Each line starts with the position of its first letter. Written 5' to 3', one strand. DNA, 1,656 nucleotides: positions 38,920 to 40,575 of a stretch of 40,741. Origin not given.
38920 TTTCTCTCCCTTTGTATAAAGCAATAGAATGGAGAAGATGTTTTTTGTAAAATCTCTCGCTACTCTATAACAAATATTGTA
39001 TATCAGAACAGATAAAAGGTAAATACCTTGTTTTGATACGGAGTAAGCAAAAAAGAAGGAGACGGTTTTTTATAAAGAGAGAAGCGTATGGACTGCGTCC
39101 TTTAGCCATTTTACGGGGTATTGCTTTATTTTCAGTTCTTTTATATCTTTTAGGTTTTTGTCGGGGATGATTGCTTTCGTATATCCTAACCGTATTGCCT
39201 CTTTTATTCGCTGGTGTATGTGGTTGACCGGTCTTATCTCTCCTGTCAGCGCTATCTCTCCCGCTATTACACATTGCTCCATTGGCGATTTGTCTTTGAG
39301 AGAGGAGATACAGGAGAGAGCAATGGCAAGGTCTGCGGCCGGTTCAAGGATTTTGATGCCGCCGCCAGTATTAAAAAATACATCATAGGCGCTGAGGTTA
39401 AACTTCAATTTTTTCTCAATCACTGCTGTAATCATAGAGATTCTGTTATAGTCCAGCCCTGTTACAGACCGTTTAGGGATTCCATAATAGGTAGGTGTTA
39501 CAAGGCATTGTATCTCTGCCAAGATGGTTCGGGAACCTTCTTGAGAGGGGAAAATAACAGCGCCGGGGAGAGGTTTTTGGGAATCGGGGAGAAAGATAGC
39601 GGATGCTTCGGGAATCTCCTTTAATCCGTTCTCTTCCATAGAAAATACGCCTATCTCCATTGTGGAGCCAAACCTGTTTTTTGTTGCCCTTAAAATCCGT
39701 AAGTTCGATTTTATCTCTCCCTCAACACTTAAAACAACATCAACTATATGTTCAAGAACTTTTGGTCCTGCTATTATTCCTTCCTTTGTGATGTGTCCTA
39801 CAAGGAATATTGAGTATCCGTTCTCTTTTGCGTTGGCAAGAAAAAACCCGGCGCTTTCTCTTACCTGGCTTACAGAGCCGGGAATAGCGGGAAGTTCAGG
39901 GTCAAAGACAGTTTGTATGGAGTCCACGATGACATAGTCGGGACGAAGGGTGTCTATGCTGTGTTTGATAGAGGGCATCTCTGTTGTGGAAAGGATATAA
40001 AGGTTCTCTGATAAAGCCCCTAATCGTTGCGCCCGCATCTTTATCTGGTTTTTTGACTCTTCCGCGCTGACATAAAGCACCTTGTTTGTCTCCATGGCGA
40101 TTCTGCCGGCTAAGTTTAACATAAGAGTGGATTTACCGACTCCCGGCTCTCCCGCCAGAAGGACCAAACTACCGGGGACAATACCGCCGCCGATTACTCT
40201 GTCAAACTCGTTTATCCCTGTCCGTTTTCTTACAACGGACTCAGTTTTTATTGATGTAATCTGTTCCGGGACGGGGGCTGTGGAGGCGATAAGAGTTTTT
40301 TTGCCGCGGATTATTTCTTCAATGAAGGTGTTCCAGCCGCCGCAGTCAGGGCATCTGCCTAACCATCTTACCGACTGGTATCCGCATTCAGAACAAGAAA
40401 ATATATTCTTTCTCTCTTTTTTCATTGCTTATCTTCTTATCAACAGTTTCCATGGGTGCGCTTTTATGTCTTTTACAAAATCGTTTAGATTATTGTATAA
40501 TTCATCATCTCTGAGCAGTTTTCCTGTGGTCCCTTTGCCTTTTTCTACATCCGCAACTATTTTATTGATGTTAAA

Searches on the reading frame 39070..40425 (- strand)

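Call 52: search_protein_families(library=pfam, proteins=[window:39070-40425:-], max_evalue=0.001)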
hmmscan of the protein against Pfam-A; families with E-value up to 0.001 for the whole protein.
window:39070-40425:- (451 aa): 13 families
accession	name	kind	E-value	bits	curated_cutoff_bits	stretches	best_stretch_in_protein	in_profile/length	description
PF06745.19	ATPase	-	5e-17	62.5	26.6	1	68-141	2-76/231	KaiC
PF13481.12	AAA_25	-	2.7e-12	47.2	27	1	71-215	19-193/195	AAA domain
PF18073.7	Zn_ribbon_LapB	-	2.8e-11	43.3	25.7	1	9-36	1-28/28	Rubredoxin metal binding domain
PF03796.21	DnaB_C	-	8.9e-11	42.1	27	1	69-132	4-67/255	DnaB-like helicase C terminal domain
PF13541.12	ChlI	-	2e-09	37.8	27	1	362-424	59-121/121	Subunit ChlI of Mg-chelatase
PF05362.19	Lon_C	-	5e-09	36.5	21.1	1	361-431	109-179/205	Lon protease (S16) C-terminal proteolytic domain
PF00005.33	ABC_tran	-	1e-05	26.6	25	1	82-148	8-74/137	ABC transporter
PF13401.12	AAA_22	-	0.00013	22.7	27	1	86-211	6-123/130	AAA domain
PF03193.22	RsgA_GTPase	-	0.00028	21.2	30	1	85-116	106-137/174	RsgA GTPase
PF13479.12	AAA_24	-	0.00043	20.6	27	0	88-134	5-43/195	AAA domain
PF08423.17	Rad51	-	0.00058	19.7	22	0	62-122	3-69/244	Rad51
PF25199.1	nSTAND_NTPase5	-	0.00071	19.9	34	0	86-131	42-88/145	Novel STAND NTPase 5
PF13191.12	AAA_16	-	0.00087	20.3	32.6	0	82-122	24-59/167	AAA ATPase domain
